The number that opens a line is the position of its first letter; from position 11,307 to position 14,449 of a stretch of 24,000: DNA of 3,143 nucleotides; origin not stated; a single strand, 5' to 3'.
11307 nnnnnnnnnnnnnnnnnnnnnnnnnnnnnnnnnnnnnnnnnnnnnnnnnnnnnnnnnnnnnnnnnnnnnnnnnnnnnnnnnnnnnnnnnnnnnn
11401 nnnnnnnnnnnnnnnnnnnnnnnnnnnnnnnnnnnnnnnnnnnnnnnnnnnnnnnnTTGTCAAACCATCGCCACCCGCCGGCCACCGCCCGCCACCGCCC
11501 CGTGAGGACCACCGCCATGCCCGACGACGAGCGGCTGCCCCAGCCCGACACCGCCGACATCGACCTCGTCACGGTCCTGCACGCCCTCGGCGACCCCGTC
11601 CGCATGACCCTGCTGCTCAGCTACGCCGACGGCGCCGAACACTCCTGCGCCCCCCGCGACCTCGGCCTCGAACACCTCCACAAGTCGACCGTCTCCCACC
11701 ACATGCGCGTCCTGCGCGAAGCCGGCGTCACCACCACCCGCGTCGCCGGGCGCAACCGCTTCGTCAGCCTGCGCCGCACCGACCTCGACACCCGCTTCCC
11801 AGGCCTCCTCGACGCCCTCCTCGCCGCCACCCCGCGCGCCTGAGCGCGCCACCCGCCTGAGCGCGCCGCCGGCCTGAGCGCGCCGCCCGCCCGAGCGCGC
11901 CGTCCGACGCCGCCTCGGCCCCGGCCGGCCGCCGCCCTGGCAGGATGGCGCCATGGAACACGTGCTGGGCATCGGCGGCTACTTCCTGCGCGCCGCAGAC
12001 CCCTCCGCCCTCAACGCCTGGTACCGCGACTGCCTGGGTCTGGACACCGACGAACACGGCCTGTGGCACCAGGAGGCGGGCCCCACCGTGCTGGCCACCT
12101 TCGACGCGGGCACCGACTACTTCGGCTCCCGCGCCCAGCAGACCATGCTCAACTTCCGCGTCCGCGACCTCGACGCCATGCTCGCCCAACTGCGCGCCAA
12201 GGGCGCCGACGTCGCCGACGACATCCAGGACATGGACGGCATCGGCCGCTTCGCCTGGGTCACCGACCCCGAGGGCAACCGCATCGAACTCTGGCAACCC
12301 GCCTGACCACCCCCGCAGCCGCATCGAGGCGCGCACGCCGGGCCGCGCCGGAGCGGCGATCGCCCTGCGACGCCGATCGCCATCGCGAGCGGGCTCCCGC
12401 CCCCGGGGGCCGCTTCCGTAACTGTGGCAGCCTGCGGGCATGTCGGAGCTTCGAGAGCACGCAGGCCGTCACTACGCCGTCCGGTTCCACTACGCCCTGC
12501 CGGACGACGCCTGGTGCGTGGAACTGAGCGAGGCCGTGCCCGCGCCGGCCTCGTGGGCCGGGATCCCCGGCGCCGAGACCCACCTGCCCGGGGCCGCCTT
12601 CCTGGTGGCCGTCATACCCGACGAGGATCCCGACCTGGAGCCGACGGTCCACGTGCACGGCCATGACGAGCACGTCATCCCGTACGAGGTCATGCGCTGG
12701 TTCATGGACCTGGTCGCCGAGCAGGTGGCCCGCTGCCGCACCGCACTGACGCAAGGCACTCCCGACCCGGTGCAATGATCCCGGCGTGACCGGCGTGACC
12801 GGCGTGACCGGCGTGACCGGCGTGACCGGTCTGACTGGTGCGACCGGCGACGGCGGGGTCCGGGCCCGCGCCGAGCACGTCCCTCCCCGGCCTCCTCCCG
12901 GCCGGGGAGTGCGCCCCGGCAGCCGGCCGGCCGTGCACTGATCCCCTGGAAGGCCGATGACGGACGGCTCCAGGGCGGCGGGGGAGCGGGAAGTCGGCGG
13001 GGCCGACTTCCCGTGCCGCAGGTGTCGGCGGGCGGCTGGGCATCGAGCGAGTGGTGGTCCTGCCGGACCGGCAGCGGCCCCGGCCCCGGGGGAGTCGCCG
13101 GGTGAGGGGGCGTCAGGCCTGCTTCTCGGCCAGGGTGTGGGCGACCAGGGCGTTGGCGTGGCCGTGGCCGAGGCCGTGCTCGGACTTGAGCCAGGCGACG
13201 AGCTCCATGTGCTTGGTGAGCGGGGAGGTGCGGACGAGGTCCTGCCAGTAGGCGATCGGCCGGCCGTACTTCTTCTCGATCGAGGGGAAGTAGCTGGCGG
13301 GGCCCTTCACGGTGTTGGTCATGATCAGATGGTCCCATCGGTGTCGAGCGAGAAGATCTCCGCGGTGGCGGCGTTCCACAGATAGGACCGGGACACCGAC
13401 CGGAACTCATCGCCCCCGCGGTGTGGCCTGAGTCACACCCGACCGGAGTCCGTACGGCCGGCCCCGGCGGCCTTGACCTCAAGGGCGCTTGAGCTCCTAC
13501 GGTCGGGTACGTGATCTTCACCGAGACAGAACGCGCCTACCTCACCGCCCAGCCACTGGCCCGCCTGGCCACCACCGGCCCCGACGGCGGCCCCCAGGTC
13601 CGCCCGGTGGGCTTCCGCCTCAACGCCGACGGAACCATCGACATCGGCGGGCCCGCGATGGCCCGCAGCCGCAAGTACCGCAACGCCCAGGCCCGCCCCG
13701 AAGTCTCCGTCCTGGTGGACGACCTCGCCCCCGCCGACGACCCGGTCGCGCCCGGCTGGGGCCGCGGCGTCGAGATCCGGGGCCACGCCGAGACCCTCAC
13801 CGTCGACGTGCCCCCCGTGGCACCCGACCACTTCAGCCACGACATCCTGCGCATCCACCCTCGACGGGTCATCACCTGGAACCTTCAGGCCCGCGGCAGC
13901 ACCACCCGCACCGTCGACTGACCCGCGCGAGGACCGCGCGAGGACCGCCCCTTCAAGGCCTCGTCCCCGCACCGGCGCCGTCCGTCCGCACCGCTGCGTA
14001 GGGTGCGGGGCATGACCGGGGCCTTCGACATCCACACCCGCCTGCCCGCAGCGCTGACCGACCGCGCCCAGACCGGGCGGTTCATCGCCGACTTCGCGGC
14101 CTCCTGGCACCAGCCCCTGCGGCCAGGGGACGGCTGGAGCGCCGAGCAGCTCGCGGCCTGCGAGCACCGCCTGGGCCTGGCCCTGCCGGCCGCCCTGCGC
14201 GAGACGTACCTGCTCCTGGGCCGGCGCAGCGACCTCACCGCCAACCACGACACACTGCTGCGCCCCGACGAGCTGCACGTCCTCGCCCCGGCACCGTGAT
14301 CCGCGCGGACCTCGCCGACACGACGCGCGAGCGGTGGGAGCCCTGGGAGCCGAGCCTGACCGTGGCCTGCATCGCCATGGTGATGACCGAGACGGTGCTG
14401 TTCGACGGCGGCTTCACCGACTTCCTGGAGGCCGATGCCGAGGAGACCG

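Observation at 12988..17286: Four same-orientation copies of a 25-nt palindrome with conserved flanks divide the accessory stretch into cassettes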

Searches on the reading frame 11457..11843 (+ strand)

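Call 19: search_protein_families(library=pfam, proteins=[window:11457-11843:+], max_evalue=0.01)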
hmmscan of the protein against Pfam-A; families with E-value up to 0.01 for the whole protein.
window:11457-11843:+ (128 aa): 2 families
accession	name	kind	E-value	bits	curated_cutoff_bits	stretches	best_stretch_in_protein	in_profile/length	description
PF12840.13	HTH_20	-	4.9e-05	23.6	27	1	44-94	1-50/51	Helix-turn-helix domain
PF01022.26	HTH_5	-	0.00049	20.4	22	1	74-91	27-44/47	Bacterial regulatory protein, arsR family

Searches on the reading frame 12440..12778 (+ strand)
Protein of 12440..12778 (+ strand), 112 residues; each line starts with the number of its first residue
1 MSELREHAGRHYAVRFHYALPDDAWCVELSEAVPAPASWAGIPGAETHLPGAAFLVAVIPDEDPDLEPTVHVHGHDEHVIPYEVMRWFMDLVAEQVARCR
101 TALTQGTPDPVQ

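Call 19: search_protein_families(library=pfam, proteins=[window:12440-12778:+], max_evalue=0.01)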
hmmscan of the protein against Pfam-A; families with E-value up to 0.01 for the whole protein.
window:12440-12778:+ (112 aa): 0 families

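Call 26: find_encoding_contigs(protein=window:12440-12778:+, flank=10000, max_places=8)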
Protein window:12440-12778:+ (112 aa): no gene with exactly this product is on record in the collection.

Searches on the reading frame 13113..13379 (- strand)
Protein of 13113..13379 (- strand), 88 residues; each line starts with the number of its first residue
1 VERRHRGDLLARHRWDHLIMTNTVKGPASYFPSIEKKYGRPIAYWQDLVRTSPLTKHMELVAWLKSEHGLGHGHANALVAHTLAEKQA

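Call 19: search_protein_families(library=pfam, proteins=[window:13113-13379:-], max_evalue=0.01)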
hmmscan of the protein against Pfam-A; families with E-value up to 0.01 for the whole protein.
window:13113-13379:- (88 aa): 1 family
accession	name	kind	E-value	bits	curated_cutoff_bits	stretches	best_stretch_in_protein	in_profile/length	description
PF14117.11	DUF4287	-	1.9e-28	98.7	27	1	26-82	1-58/60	Domain of unknown function (DUF4287)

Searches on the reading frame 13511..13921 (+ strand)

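Call 19: search_protein_families(library=pfam, proteins=[window:13511-13921:+], max_evalue=0.01)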
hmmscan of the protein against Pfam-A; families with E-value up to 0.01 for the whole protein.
window:13511-13921:+ (136 aa): 1 family
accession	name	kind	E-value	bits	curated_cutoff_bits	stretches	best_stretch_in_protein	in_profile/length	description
PF01243.27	PNPOx_N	-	2.4e-13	50.9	28.1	1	4-123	2-119/120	Pyridoxamine 5'-phosphate oxidase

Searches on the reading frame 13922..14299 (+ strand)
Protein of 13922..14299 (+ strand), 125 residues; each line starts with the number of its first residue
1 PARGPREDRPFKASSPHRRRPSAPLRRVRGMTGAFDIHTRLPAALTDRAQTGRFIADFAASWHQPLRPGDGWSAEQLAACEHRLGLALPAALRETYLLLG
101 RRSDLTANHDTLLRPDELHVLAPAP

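Call 21: search_protein_families(library=pfam, proteins=[window:13922-14299:+], max_evalue=0.01)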
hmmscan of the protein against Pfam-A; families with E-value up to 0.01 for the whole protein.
window:13922-14299:+ (125 aa): 0 families

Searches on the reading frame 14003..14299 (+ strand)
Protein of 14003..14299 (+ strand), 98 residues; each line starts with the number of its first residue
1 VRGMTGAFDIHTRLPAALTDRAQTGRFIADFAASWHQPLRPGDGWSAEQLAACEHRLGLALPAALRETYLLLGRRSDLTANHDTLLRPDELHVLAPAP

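Call 19: search_protein_families(library=pfam, proteins=[window:14003-14299:+], max_evalue=0.01)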
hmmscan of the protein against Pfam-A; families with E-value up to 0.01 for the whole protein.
window:14003-14299:+ (98 aa): 1 family
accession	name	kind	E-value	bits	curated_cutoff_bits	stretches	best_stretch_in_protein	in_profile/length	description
PF09346.15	SMI1_KNR4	-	0.0079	17.2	25.4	1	46-74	3-31/125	SMI1 / KNR4 family (SUKH-1)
